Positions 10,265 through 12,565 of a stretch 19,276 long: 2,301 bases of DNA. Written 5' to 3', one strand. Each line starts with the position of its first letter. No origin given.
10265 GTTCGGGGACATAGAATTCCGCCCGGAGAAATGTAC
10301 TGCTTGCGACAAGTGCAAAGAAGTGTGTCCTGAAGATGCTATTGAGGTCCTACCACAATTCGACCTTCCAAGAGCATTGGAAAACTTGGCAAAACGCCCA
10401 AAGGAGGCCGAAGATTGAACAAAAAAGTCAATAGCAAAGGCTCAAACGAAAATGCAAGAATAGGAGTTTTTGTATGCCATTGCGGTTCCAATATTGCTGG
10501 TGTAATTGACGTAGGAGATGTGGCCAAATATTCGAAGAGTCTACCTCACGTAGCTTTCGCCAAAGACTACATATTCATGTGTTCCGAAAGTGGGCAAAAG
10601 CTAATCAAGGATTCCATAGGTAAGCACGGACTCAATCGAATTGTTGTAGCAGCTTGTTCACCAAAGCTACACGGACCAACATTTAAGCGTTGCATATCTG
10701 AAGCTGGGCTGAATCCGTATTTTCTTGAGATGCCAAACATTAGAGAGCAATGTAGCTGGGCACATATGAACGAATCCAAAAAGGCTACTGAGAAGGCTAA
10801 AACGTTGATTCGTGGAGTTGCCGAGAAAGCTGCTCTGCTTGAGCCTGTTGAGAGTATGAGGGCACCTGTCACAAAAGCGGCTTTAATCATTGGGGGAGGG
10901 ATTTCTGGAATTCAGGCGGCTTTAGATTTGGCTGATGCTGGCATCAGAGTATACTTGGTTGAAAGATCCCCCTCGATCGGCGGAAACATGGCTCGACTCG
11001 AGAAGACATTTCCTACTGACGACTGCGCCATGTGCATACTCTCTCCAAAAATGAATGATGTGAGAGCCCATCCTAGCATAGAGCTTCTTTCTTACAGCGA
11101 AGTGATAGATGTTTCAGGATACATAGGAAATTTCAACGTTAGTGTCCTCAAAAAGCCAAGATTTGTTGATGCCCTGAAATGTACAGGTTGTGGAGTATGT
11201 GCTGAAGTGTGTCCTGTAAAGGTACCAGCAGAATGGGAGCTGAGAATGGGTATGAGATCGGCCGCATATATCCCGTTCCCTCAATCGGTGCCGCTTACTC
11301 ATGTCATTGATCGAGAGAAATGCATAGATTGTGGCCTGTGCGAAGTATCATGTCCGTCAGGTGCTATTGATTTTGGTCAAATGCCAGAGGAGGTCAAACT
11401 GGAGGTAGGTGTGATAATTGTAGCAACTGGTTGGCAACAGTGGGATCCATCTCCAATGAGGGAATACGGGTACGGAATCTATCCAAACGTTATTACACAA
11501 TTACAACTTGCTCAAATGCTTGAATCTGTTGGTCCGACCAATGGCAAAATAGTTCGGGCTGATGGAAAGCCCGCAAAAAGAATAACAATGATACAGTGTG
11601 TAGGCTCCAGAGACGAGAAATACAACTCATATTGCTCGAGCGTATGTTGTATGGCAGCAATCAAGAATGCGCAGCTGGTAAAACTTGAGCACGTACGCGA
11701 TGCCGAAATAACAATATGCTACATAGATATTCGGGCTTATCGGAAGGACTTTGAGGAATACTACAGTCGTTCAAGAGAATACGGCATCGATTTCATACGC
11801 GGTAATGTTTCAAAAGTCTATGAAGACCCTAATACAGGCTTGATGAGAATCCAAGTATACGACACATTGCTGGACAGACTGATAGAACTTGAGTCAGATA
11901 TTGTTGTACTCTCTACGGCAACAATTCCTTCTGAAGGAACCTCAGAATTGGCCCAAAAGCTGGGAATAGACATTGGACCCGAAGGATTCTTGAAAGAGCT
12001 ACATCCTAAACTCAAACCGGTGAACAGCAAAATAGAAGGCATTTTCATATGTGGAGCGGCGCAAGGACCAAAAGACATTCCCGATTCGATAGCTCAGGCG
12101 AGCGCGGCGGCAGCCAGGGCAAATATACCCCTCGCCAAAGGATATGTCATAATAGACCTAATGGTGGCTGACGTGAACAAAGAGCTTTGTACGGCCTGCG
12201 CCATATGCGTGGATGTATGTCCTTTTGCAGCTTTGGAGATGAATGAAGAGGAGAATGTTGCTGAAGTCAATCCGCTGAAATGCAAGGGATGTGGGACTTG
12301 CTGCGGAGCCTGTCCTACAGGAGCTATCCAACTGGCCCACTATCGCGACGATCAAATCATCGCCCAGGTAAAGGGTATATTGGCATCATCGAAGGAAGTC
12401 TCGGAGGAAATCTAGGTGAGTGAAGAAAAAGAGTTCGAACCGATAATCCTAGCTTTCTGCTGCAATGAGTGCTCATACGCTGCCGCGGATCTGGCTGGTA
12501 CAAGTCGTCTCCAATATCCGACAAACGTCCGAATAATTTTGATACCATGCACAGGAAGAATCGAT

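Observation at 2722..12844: Ten-gene Hdr supercluster: 2x HdrBC, 3x HdrA, 2x MvhD modules, 2 ferredoxins, no donor enzyme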

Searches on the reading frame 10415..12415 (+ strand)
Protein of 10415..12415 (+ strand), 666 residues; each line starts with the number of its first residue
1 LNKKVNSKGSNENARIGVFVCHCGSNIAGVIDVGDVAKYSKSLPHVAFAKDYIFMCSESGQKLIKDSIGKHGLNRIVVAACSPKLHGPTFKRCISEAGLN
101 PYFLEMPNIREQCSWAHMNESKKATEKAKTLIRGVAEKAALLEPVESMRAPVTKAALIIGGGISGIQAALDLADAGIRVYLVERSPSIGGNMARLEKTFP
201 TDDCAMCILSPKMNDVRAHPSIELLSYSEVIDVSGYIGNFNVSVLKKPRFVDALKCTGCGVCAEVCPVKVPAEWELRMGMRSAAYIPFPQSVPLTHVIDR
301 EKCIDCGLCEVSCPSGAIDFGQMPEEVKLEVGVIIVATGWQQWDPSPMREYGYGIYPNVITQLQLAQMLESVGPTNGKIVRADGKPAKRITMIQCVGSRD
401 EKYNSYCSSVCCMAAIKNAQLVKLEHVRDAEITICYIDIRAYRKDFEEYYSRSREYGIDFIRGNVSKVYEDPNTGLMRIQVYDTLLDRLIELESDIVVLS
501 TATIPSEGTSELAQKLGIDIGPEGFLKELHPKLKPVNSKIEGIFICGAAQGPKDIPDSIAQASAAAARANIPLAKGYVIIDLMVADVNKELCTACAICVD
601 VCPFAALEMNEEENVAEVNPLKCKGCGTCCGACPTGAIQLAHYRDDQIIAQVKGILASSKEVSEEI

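Call 3: search_protein_families(library=pfam, proteins=[window:10415-12415:+], max_evalue=0.001)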
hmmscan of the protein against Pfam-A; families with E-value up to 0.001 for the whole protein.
window:10415-12415:+ (666 aa): 21 families
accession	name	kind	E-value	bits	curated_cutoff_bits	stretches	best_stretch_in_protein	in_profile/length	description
PF00037.32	Fer4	-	2.1e-22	78.4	21.1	4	297-319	2-24/24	4Fe-4S binding domain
PF12838.12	Fer4_7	-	2.2e-17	63.7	27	3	592-637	2-52/52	4Fe-4S dicluster domain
PF12837.12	Fer4_6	-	9.2e-17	60.5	25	4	297-318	3-24/24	4Fe-4S binding domain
PF13237.11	Fer4_10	-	6.9e-15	55.2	25.5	1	588-634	5-53/53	4Fe-4S dicluster domain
PF12797.12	Fer4_2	-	3e-13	49.2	24.5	2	297-315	4-22/22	4Fe-4S binding domain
PF13484.11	Fer4_16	-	6.1e-13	49.8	30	0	592-614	2-23/66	4Fe-4S double cluster binding domain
PF14697.11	Fer4_21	-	2.4e-12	47.2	35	2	585-640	1-59/59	4Fe-4S dicluster domain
PF13187.11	Fer4_9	-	4.7e-12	46.2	27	2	255-318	1-52/52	4Fe-4S dicluster domain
PF25160.1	LdpA_Fe-S-bd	-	2.3e-10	40.5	27.6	1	598-643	9-48/49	LdpA Fe-S cluster-binding domain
PF12831.13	FAD_oxidored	-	3.3e-08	33.7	27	1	157-193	3-39/416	FAD dependent oxidoreductase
PF13534.11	Fer4_17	-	5.4e-08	33.7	22.2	1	255-316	1-59/61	4Fe-4S dicluster domain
PF07992.20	Pyr_redox_2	-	1.6e-07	31.5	26.1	1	157-204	4-40/291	Pyridine nucleotide-disulphide oxidoreductase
PF13183.11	Fer4_8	-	6.8e-07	30.2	27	0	254-269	3-67/68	4Fe-4S dicluster domain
PF13450.12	NAD_binding_8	-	7.6e-07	29.8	21.9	1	158-195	1-38/68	NAD(P)-binding Rossmann-like domain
PF01266.30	DAO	-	4.8e-06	26.8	27.9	1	157-190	3-37/353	FAD dependent oxidoreductase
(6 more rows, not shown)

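Call 5: search_protein_families(library=ncbifam, proteins=[window:10415-12415:+], max_evalue=0.00001)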
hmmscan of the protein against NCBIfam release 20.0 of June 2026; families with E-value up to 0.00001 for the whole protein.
window:10415-12415:+ (666 aa): 70 families (the best 25 are shown)
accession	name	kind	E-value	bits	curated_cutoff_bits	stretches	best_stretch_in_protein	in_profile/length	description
NF040770.1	hetero_SS_HdrA2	exception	4.9e-261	868.2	1100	1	15-661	1-646/777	CoB-CoM heterodisulfide reductase HdrA2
NF041778.1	hetero_SS_HdrA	equivalog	5.5e-211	702.4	1400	1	14-658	6-653/771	ferredoxin:CoB-CoM heterodisulfide reductase subunit HdrA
NF041891.1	hdrA_Methbact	equivalog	6.3e-197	656.2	1300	1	15-662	2-642/762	ferredoxin:CoB-CoM heterodisulfide reductase subunit HdrA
TIGR02700.1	flavo_MJ0208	hypoth_equivalog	1.4e-18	67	251.35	1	559-639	115-195/234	dihydromethanopterin reductase (acceptor)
NF040864.1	HgcB_ferredoxin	equivalog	2.6e-16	59.2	99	2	252-319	12-62/93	mercury methylation ferredoxin HgcB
TIGR02179.1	PorD_KorD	subfamily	5.2e-15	55.3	60.05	1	587-641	22-75/78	2-oxoacid:acceptor oxidoreductase, delta subunit, pyruvate/2-ketoisovalerate family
TIGR01971.1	NuoI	subfamily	1.1e-14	54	113.05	2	581-642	34-102/121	NADH-quinone oxidoreductase, chain I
NF042909.1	FMH_DH_FwdF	exception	1.4e-14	53.9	375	2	254-324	15-78/336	tungsten-dependent formylmethanofuran dehydrogenase subunit FwdF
TIGR04105.1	FeFe_hydrog_B1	subfamily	1.8e-14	53.3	450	1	242-319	130-206/462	monomeric [FeFe] hydrogenase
NF045790.1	OxalOxreddelta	equivalog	4e-14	52.5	230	1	587-639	257-307/316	oxalate oxidoreductase subunit delta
NF007204.0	PRK09625.1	equivalog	4.1e-14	52.7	125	1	587-645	56-113/133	pyruvate flavodoxin oxidoreductase subunit delta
NF058577.1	FdxA_fam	equivalog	4.7e-14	52.3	65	0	296-317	31-52/52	4Fe-4S ferredoxin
NF040684.1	PorD_Arch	equivalog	3.5e-13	49.5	120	1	587-640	29-81/85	pyruvate synthase subunit PorD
NF038196.1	ferrodoxin_EFR1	subfamily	7.7e-13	49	75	1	588-642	183-233/242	EFR1 family ferrodoxin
NF042987.1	OGOR_delta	exception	1e-12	48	125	1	251-318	28-85/89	2-oxoglutarate ferredoxin oxidoreductase subunit delta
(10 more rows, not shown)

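Call 39: search_solved_structures(query=window:10415-12415:+, max_evalue=1e-20, show_alignments=1)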
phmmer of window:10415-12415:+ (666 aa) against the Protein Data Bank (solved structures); distinct sequences matched with E-value up to 1e-20: 6.
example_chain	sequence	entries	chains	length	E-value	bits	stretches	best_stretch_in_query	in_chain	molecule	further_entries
5odc_A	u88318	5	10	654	4.1e-244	815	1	12-656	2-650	Heterodisulfide reductase, subunit A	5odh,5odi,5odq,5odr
9sfi_A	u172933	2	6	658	5.2e-232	775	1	14-662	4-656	CoB--CoM heterodisulfide reductase iron-sulfur subunit A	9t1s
8rvu_a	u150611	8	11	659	7.4e-231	771.2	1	8-656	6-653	H(2):CoB-CoM heterodisulfide,ferredoxin reductase subunit A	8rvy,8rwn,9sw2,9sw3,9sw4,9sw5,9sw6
8rvv_A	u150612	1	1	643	1.6e-229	766.7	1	15-655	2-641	H(2):CoB-CoM heterodisulfide,ferredoxin reductase subunit A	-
7bkb_A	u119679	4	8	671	2.6e-191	640.5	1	10-658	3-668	CoB--CoM heterodisulfide reductase iron-sulfur subunit A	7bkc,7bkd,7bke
6tjr_A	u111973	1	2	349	3.8e-35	124.5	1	328-569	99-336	Fumarate reductase/succinate dehydrogenase flavoprotein domain protein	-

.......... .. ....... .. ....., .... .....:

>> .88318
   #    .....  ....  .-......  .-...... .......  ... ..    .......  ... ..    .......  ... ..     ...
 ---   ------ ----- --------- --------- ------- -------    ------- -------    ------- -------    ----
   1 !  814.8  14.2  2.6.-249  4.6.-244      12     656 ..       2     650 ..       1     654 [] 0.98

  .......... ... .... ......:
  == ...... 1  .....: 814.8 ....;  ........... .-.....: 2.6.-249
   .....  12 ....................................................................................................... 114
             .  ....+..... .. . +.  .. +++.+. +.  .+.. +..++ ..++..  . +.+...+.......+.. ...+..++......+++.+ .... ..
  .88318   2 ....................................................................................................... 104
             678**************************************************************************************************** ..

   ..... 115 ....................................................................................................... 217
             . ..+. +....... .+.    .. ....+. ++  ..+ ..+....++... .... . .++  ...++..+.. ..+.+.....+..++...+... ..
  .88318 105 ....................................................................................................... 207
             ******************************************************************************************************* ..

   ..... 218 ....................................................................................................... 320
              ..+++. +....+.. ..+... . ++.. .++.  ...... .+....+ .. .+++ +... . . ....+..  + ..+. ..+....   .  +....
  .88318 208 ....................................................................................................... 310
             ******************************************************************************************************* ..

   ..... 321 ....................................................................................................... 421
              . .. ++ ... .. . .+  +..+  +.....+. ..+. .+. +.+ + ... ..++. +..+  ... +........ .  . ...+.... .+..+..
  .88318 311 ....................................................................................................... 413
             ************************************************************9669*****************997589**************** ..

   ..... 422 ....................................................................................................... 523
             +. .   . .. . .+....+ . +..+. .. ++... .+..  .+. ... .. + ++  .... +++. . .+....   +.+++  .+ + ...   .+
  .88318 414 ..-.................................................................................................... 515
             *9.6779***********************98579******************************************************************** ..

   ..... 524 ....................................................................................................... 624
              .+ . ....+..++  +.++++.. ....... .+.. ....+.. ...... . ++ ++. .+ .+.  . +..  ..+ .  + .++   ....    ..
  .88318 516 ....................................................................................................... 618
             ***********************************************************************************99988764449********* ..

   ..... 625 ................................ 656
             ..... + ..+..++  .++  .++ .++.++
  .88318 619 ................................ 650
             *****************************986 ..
